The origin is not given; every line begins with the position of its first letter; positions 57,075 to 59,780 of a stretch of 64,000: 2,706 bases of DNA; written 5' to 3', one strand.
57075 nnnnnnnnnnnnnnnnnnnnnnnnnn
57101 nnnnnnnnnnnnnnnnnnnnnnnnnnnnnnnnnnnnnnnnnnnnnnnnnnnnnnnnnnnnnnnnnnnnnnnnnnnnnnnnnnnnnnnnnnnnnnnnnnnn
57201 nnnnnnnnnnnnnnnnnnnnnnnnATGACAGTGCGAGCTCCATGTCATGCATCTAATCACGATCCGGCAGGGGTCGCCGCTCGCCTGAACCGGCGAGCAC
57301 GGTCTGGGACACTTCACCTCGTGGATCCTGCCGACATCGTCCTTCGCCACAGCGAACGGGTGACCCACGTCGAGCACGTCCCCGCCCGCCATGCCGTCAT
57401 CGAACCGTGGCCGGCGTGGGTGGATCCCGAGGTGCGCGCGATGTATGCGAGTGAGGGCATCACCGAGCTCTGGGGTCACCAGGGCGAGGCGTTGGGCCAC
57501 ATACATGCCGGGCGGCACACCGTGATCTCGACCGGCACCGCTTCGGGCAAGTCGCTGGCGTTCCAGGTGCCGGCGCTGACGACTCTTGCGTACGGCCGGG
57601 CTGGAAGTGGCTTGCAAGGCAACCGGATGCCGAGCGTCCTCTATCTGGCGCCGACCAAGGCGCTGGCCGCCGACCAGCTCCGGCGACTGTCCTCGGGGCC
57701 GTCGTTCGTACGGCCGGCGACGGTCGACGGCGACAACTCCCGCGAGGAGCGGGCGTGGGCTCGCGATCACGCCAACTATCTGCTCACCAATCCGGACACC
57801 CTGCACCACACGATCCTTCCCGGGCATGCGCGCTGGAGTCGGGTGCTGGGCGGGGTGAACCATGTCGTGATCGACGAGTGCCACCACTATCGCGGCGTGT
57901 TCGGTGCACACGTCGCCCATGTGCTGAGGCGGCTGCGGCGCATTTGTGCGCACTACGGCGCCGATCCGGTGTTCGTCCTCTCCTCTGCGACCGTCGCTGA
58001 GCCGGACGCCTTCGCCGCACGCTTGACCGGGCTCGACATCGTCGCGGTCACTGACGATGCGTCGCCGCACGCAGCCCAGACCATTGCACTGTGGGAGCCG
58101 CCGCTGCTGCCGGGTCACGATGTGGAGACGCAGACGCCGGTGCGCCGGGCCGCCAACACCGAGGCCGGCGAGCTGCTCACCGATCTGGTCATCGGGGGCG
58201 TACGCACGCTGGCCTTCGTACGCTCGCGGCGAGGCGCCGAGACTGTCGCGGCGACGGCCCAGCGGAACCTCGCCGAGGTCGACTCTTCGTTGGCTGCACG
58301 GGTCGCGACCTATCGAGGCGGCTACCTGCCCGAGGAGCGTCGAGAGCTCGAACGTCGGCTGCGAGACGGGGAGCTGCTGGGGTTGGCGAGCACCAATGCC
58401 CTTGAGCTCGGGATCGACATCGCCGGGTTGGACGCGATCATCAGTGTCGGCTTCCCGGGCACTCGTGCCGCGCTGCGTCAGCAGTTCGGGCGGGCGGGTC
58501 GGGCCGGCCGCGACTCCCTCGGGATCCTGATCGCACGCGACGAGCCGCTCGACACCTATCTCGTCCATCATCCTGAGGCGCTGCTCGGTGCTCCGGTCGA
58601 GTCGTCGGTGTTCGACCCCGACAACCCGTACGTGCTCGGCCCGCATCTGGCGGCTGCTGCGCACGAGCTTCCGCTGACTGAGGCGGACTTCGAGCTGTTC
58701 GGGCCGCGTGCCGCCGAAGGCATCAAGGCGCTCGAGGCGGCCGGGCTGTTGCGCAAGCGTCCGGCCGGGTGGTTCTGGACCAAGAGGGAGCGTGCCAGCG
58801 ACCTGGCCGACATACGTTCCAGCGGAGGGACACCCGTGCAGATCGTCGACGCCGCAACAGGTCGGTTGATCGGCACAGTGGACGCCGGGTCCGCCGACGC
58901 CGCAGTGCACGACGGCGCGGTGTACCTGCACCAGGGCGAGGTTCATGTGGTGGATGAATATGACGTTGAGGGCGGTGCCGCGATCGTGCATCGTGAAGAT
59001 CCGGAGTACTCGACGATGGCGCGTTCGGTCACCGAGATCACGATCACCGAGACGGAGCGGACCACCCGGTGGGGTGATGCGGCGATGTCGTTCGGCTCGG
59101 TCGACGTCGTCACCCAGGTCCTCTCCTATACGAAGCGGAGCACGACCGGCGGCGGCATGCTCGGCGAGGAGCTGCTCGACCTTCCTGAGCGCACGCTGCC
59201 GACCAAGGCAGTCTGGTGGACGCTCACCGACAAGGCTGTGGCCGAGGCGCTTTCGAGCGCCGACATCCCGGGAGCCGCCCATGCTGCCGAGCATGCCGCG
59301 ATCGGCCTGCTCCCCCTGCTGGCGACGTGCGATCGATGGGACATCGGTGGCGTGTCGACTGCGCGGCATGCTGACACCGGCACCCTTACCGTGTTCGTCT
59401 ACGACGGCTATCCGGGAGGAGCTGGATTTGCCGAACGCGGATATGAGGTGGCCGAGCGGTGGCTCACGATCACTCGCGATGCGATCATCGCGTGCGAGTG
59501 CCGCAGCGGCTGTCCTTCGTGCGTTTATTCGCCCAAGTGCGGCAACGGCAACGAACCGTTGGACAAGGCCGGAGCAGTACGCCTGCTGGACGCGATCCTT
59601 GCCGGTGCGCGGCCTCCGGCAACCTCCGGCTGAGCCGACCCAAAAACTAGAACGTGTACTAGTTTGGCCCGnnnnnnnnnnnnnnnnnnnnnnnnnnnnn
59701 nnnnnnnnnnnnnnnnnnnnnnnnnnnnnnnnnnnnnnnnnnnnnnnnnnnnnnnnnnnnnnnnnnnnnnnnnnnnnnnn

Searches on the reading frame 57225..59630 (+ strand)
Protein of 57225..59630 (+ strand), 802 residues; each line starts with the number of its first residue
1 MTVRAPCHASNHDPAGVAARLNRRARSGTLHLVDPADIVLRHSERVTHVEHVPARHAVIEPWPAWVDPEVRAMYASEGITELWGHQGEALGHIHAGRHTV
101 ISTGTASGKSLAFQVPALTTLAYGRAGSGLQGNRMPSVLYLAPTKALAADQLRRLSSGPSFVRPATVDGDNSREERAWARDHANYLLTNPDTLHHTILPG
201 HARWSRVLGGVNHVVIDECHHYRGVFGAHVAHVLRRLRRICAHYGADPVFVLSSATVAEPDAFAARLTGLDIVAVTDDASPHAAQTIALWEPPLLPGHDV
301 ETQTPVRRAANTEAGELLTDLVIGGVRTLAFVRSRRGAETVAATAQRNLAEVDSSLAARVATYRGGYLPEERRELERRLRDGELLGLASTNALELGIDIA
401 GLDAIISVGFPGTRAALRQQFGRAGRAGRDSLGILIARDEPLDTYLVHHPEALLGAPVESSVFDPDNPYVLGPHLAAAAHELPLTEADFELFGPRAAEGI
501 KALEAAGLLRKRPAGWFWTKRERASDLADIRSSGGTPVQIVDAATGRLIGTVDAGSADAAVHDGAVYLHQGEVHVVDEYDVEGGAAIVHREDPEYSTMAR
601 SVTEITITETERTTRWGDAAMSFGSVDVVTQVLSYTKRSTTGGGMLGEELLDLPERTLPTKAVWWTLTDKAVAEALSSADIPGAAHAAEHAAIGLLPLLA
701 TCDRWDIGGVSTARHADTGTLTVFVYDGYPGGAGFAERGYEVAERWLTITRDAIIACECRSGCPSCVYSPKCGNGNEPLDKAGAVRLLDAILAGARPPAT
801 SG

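Call 11: search_protein_families(library=pfam, proteins=[window:57225-59630:+], max_evalue=0.001)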
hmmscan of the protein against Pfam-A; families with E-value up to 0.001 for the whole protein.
window:57225-59630:+ (802 aa): 4 families
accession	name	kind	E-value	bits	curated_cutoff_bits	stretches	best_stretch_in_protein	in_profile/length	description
PF00270.35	DEAD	-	2.7e-26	92.7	26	1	85-258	3-161/167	DEAD/DEAH box helicase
PF09369.15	MZB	-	2.2e-22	80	24.2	1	688-767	1-80/80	MrfA Zn-binding domain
PF00271.37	Helicase_C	-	1e-13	51.9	23.5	1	323-428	13-110/110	Helicase conserved C-terminal domain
PF22982.3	WHD_HRQ1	-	1.3e-10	42.6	27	1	464-531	2-68/70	ATP-dependent helicase HRQ1, winged helix domain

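Call 74: find_related_loci(query=window:57225-59630:+, collection=genome_contigs, flank=4000)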
Query window:57225-59630:+ (802 aa) in genome_contigs; peptide patterns used: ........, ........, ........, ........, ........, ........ (x = any residue, [..] = any of these).
600 stretches matched a pattern (row limit reached: there are more); 596 encode a relative of the query (tblastn E <= 1e-3); the best 80 are kept; 80 distinct loci.
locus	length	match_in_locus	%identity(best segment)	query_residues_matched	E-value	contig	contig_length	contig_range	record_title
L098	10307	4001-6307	82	33-795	0e+0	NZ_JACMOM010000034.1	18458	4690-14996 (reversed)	MAG: Aeromicrobium sp. isolate LF-bin-25 FL-bin-25-contig-k141_136477, whole genome shotgun sequence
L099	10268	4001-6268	81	33-788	0e+0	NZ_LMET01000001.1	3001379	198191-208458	Aeromicrobium sp. Root472D3 contig_1, whole genome shotgun sequence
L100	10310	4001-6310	77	33-801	0e+0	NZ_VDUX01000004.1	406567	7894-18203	Aeromicrobium terrae strain CC-CFT486 contig04, whole genome shotgun sequence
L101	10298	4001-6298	77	33-795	0e+0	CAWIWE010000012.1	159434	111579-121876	MAG: uncultured Actinomycetota bacterium isolate MFD04212.bin.2.48 genome assembly, contig: contig_22597, whole genome s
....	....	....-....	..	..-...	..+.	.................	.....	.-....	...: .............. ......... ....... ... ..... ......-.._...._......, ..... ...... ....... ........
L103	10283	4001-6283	77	33-795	0e+0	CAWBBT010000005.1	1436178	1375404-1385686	MAG: uncultured Actinomycetota bacterium isolate MFD04212.bin.1.158 genome assembly, contig: contig_6549, whole genome s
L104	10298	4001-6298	76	33-801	0e+0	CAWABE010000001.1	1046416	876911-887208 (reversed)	MAG: uncultured Actinomycetota bacterium isolate MFD01275.bin.1.162 genome assembly, contig: contig_13513, whole genome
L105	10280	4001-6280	69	38-802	0e+0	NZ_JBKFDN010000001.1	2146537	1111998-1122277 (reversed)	Aeromicrobium sp. MLTX1 NODE_1_length_2146537_cov_191.624630, whole genome shotgun sequence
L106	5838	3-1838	87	183-795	0e+0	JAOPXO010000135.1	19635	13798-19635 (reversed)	MAG: Aeromicrobium sp. isolate RYN_203 scaffold_4192997, whole genome shotgun sequence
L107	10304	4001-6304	66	36-792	0e+0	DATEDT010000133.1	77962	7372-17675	MAG TPA_asm: Aeromicrobium sp. isolate SMAG_U8714 k141_1232193, whole genome shotgun sequence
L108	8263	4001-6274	68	18-783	0e+0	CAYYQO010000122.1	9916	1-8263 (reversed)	MAG TPA_asm: uncultured Aeromicrobium sp. isolate SRP344714_co2_441 genome assembly, contig: NODE_18045_length_9916_cov_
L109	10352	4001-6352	88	4-796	0e+0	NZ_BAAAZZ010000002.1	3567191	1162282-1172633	Aeromicrobium panaciterrae strain JCM 16926 sequence2, whole genome shotgun sequence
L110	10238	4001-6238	66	43-792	0e+0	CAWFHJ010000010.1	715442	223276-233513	MAG: uncultured Actinomycetota bacterium isolate MFD02581.bin.1.108 genome assembly, contig: contig_3075, whole genome s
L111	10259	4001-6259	63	44-799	0e+0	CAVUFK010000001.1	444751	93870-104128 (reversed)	MAG: uncultured Actinomycetota bacterium isolate MFD02581.bin.2.199 genome assembly, contig: contig_10491, whole genome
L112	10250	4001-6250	63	43-795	0e+0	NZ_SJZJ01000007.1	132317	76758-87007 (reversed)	Nocardioides jejuensis strain 18JY15-6 scf7180000000140, whole genome shotgun sequence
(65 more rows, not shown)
